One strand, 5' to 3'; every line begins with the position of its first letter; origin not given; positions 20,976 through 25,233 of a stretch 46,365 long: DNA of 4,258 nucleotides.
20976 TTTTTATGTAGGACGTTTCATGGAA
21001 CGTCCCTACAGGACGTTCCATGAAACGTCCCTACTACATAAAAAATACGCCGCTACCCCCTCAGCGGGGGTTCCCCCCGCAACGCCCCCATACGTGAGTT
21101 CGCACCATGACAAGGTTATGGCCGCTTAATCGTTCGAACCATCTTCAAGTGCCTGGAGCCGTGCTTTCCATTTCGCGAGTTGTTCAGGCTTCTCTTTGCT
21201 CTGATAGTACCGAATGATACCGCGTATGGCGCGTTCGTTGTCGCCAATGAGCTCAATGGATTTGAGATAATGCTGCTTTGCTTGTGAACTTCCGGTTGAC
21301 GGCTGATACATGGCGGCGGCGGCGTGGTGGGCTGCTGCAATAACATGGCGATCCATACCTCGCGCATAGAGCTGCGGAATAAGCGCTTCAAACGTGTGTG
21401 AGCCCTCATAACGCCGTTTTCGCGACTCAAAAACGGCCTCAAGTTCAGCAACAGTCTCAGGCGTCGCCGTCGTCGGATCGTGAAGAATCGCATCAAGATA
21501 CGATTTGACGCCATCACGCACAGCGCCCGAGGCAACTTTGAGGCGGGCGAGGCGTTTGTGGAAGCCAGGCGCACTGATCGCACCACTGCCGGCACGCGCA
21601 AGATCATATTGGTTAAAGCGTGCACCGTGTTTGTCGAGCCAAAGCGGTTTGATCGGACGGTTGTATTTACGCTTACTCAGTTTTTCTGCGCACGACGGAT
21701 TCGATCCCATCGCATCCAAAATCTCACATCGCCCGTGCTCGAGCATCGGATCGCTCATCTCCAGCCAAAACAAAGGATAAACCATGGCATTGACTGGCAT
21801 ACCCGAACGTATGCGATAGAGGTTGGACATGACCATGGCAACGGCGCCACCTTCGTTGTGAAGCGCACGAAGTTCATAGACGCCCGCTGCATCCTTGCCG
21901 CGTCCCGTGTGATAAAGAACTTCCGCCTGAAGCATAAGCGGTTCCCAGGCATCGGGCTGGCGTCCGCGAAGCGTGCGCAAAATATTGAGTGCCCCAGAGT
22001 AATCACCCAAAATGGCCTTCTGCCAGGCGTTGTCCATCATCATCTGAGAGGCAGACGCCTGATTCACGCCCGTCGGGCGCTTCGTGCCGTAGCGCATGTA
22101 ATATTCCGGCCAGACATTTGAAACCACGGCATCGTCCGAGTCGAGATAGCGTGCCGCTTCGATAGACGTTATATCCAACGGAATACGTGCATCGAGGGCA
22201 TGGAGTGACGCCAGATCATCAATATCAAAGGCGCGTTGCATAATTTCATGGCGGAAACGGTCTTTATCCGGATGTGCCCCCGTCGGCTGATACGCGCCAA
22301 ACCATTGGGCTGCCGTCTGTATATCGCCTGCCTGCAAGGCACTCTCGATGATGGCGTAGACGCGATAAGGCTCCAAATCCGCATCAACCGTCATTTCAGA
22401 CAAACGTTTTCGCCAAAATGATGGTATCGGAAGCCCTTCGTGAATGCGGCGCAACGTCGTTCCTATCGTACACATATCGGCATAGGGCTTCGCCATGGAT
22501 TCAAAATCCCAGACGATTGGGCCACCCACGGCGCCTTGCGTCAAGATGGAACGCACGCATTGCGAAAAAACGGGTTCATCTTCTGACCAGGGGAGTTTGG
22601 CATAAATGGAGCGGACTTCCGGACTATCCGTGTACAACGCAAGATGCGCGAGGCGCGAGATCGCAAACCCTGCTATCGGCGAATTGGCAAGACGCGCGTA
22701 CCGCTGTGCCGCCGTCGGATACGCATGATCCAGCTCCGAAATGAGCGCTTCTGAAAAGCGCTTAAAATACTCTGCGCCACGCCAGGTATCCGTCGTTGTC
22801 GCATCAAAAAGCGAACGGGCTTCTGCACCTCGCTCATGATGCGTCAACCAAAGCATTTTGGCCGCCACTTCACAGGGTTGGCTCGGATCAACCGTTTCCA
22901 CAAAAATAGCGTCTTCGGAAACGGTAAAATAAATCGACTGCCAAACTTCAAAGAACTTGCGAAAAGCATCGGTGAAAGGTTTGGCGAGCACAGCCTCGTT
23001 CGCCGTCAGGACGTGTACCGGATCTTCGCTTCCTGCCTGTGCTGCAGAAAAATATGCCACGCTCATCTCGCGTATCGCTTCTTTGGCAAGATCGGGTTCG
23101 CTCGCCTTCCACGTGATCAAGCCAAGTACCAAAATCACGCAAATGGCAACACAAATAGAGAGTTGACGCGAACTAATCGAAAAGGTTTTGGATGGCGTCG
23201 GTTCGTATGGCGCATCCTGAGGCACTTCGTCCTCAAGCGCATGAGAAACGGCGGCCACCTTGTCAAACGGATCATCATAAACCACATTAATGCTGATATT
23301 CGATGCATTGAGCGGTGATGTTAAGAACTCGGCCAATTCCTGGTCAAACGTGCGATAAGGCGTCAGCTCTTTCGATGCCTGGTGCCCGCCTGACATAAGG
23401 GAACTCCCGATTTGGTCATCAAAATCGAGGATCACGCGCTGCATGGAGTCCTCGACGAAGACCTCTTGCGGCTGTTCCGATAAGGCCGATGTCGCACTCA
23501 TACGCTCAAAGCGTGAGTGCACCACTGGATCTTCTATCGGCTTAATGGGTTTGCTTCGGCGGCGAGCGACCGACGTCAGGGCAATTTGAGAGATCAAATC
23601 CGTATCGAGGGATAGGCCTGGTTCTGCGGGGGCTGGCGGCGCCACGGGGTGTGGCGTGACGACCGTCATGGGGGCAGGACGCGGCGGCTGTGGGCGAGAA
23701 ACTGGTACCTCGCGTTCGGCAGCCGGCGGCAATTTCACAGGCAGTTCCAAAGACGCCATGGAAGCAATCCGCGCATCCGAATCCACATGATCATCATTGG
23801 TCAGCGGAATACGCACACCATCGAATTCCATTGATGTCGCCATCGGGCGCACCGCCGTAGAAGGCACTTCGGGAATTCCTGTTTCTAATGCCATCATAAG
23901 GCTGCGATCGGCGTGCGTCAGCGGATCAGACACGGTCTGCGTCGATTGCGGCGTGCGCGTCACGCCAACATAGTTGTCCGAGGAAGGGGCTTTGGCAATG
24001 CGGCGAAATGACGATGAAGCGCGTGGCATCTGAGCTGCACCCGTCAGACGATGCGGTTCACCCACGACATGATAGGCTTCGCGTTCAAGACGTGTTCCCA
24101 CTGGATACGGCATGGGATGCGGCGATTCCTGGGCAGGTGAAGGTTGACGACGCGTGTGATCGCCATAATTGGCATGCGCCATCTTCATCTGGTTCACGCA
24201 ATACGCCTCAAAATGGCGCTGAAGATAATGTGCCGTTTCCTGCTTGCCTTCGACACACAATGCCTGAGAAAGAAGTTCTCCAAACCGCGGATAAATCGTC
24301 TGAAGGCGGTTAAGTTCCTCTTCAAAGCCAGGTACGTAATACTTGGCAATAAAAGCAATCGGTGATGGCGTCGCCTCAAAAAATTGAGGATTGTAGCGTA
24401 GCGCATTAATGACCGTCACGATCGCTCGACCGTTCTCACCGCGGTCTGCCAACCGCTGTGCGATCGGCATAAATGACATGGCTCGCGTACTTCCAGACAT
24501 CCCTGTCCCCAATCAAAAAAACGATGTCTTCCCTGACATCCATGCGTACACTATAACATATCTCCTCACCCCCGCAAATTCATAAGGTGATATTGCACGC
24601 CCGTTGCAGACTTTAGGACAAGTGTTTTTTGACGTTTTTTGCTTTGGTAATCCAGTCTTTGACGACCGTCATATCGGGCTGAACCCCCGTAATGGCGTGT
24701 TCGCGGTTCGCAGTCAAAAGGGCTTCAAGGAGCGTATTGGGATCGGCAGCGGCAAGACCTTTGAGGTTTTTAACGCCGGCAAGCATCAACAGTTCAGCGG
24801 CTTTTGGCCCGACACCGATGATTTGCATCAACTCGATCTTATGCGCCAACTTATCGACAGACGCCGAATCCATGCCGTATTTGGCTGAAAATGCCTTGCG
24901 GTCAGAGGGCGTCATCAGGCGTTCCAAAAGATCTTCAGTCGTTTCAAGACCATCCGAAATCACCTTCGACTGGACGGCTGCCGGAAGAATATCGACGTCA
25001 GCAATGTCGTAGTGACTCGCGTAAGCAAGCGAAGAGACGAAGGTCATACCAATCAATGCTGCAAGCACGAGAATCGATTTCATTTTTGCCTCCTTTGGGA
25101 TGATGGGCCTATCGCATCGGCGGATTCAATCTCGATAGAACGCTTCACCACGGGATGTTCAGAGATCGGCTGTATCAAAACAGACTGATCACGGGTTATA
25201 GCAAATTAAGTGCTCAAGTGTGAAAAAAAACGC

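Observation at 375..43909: Dispersed intergenic hairpin family with an invariant C-G(unpaired)-TAT / ATA-G core and freely covarying helices (at least 18 copies in 9 loci)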

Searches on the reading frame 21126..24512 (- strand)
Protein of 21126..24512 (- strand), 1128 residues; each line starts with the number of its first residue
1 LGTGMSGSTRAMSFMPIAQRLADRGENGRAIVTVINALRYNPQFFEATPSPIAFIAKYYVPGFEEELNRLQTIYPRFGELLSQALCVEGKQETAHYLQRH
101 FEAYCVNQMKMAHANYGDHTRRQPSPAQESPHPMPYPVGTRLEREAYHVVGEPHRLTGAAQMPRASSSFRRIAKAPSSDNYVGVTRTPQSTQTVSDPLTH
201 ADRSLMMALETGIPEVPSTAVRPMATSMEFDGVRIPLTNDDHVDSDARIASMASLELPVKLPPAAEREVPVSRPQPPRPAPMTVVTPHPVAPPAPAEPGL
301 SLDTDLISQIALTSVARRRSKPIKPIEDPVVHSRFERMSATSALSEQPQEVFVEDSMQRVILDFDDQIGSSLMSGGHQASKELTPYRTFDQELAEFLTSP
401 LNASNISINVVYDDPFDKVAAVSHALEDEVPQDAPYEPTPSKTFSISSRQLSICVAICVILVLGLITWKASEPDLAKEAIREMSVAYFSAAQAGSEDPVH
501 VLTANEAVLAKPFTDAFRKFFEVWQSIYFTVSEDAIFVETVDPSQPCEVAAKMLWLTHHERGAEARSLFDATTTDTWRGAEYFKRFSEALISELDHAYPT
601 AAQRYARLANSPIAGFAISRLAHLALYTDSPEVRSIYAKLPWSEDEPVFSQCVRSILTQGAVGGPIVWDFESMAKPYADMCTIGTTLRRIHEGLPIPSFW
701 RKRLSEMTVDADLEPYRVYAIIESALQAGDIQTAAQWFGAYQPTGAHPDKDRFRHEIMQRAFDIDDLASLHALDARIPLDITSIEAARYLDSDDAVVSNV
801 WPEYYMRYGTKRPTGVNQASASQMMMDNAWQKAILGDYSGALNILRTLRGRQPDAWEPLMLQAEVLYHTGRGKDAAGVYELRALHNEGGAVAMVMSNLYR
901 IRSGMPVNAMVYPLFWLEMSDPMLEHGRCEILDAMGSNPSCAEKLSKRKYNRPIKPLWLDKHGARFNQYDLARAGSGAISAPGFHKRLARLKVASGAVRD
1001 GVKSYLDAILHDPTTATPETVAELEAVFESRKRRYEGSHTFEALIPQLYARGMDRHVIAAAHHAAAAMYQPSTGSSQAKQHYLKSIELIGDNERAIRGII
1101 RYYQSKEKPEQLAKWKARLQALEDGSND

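Call 13: search_protein_families(library=ncbifam, proteins=[window:21126-24512:-])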
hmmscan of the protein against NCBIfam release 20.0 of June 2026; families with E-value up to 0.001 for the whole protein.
window:21126-24512:- (1128 aa): 0 families

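Call 87: search_protein_families(library=pfam, proteins=[window:21126-24512:-], max_evalue=0.01)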
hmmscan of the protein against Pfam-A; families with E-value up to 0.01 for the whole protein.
window:21126-24512:- (1128 aa): 3 families
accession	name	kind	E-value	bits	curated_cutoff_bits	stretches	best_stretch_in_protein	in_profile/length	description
PF13432.12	TPR_16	-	1.5e-07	32.1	32.7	1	835-880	10-55/65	Tetratricopeptide repeat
PF14559.12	TPR_19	-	0.0024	18.6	25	1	836-896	5-66/68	Tetratricopeptide repeat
PF19828.4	DUF6309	-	0.0026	17.6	25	1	937-1008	100-170/187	Family of unknown function (DUF6309)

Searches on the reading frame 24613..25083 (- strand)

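Call 87: search_protein_families(library=pfam, proteins=[window:24613-25083:-], max_evalue=0.01)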
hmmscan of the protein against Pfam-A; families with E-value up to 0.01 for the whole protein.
window:24613-25083:- (156 aa): 5 families
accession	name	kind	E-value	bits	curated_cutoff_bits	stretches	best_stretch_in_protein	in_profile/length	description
PF14229.12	DUF4332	-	5.5e-21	75.4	23.2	1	37-150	7-121/122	Domain of unknown function (DUF4332)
PF25453.1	DUF7898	-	5.5e-05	23.9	27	1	83-151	4-72/80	Domain of unknown function (DUF7898)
PF10391.15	DNA_pol_lambd_f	-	7.1e-05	23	29.8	1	84-118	2-36/51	Fingers domain of DNA polymerase lambda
PF14520.12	HHH_5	-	8.4e-05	23.4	27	1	84-120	3-39/57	Helix-hairpin-helix domain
PF11731.14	Cdd1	-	0.00027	21.5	25.5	1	83-128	6-51/86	Pathogenicity locus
